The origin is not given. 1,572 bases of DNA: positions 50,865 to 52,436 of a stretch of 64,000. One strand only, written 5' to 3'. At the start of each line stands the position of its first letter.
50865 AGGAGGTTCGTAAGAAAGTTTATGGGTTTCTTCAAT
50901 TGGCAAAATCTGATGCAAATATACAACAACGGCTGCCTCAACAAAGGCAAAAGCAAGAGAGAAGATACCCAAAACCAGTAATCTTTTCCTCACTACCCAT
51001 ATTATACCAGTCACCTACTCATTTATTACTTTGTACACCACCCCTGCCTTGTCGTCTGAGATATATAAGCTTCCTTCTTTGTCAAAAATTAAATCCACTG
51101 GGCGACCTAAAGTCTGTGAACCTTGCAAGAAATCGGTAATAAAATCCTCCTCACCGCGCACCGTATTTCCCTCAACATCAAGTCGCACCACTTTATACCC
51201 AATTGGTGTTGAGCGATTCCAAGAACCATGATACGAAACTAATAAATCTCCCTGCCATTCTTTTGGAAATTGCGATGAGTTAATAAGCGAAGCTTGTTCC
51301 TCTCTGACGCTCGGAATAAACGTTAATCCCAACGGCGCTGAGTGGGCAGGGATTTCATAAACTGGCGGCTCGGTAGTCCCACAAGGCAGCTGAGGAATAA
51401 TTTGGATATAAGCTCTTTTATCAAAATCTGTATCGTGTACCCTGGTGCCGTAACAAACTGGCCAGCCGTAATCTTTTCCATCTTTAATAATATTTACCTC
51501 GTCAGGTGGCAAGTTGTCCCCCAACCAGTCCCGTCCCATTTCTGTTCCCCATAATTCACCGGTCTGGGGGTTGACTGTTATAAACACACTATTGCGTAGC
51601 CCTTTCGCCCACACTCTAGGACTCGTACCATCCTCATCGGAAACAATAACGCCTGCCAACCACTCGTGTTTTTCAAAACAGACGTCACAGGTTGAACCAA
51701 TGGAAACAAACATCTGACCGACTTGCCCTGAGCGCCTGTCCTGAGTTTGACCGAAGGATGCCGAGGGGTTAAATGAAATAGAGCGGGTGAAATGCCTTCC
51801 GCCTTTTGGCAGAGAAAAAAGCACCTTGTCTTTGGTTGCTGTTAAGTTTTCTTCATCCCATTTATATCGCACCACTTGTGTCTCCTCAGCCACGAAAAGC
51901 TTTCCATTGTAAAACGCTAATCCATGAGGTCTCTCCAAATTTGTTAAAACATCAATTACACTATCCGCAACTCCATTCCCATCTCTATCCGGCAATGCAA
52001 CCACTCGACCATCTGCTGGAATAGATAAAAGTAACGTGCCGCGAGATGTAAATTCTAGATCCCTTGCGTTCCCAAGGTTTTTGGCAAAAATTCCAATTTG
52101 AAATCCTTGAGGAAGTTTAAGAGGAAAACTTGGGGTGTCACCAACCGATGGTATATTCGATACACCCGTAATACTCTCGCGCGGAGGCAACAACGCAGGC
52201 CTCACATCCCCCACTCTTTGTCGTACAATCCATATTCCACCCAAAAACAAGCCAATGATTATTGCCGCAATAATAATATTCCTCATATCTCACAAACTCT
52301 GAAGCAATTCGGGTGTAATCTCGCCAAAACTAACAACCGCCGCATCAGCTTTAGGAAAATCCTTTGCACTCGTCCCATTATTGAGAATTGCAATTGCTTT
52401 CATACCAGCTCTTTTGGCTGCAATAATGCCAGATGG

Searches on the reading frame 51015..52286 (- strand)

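Call 91: search_protein_families(library=pfam, proteins=[window:51015-52286:-], max_evalue=0.001)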
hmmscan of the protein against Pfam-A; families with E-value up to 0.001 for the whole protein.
window:51015-52286:- (423 aa): 3 families
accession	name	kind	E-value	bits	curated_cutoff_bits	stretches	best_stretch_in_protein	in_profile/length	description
PF07995.17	GSDH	-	2.6e-18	66.9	25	1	133-413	79-325/332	Glucose / Sorbosone dehydrogenase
PF23500.1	DUF7133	-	9.8e-07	28.8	27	1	91-157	57-123/385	Domain of unknown function (DUF7133)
PF22807.2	TrAA12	-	0.00082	18.2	30.9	0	350-418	298-376/463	TrAA12-like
